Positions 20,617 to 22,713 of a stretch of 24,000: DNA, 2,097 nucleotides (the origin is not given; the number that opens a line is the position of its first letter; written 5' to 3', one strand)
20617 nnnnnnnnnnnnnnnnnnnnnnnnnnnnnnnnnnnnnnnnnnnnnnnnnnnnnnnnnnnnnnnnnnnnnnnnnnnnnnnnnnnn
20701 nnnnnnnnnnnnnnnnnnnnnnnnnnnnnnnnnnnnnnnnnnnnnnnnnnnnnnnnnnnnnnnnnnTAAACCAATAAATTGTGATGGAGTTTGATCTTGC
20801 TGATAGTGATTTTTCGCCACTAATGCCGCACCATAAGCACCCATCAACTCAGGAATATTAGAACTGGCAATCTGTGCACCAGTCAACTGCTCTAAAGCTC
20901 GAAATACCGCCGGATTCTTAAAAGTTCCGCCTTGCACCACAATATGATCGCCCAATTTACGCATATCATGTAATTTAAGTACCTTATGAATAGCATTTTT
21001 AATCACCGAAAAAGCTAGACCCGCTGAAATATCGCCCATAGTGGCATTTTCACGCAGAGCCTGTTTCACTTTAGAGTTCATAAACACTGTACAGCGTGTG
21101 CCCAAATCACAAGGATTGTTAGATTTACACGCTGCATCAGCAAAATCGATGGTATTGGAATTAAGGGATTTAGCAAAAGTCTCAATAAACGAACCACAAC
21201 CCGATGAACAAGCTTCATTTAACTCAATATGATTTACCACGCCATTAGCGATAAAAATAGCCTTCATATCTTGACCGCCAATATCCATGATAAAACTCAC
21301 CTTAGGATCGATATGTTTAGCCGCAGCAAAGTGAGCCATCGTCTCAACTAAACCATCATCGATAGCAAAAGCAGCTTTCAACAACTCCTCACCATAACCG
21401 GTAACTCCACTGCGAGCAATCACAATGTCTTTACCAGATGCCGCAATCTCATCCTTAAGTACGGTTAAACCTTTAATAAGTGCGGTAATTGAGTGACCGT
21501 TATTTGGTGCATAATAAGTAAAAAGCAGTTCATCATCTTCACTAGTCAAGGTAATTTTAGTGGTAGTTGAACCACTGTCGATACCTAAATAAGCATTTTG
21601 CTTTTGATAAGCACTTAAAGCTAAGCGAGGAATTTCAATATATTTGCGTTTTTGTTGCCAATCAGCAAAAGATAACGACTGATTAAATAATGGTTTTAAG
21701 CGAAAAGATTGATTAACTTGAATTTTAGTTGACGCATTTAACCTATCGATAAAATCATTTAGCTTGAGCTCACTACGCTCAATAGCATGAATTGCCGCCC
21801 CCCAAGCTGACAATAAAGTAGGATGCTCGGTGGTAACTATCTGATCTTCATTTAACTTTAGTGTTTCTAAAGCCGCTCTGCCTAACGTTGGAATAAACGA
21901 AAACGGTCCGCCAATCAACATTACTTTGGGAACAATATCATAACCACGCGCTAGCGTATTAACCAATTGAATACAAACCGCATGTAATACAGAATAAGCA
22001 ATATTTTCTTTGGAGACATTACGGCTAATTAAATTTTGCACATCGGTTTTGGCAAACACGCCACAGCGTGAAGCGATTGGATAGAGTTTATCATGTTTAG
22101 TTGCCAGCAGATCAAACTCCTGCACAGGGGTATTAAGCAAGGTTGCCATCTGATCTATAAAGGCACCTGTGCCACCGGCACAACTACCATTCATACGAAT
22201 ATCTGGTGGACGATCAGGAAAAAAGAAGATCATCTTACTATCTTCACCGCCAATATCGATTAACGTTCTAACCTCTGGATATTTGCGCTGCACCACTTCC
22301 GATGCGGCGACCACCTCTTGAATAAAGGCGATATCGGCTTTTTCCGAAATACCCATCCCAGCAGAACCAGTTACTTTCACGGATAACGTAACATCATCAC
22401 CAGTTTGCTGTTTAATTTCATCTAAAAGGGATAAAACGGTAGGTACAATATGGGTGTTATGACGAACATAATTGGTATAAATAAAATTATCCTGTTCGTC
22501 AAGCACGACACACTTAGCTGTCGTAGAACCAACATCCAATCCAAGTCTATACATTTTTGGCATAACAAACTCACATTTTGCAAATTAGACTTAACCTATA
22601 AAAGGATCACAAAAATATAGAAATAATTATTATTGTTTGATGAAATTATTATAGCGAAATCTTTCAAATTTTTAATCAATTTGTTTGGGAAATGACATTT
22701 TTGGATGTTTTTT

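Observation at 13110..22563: Candidate novel lipid pathway: PlsA/PlsR-like radical-enzyme fusion co-operonic with ynbA-ynbC-ynbD-orf157-ynbB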

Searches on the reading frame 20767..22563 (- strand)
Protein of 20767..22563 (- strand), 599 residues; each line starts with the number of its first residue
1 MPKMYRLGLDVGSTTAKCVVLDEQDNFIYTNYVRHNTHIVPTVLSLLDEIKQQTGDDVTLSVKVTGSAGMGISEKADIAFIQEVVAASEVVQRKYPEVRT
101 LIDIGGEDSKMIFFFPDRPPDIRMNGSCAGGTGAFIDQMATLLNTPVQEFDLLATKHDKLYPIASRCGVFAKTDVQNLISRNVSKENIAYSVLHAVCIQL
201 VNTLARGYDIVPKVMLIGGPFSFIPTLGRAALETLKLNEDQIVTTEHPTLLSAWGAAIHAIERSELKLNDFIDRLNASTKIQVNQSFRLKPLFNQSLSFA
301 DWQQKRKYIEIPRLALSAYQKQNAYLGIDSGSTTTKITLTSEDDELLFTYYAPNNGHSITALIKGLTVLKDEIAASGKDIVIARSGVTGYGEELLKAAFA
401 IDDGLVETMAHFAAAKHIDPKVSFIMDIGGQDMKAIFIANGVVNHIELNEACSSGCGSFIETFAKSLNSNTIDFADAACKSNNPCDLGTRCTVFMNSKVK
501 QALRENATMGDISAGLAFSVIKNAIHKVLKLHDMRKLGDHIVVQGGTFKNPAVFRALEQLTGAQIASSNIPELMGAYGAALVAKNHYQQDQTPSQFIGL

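Call 70: search_solved_structures(query=window:20767-22563:-, max_evalue=1e-10, show_alignments=1)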
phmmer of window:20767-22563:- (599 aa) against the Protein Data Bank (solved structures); distinct sequences matched with E-value up to 1e-10: 5.
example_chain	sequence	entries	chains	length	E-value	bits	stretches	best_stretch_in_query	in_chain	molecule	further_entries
1hux_A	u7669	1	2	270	3.8e-29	105.1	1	326-584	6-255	ACTIVATOR OF (R)-2-HYDROXYGLUTARYL-COA DEHYDRATASE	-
4eht_A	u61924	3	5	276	7.5e-28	100.8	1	326-591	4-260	Activator of 2-hydroxyisocaproyl-CoA dehydratase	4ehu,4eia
9gai_D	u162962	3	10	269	1.3e-23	86.8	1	327-589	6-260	3-methylbenzoyl-CoA reductase alpha subunit MbdQ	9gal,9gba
7yyl_E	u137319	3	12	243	3.2e-17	65.7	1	8-260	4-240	Putative CoA-substrate-specific enzyme activase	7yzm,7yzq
9gai_C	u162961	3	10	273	4.4e-17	65.2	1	4-259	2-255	3-methylbenzoyl-CoA reductase delta subunit MbdP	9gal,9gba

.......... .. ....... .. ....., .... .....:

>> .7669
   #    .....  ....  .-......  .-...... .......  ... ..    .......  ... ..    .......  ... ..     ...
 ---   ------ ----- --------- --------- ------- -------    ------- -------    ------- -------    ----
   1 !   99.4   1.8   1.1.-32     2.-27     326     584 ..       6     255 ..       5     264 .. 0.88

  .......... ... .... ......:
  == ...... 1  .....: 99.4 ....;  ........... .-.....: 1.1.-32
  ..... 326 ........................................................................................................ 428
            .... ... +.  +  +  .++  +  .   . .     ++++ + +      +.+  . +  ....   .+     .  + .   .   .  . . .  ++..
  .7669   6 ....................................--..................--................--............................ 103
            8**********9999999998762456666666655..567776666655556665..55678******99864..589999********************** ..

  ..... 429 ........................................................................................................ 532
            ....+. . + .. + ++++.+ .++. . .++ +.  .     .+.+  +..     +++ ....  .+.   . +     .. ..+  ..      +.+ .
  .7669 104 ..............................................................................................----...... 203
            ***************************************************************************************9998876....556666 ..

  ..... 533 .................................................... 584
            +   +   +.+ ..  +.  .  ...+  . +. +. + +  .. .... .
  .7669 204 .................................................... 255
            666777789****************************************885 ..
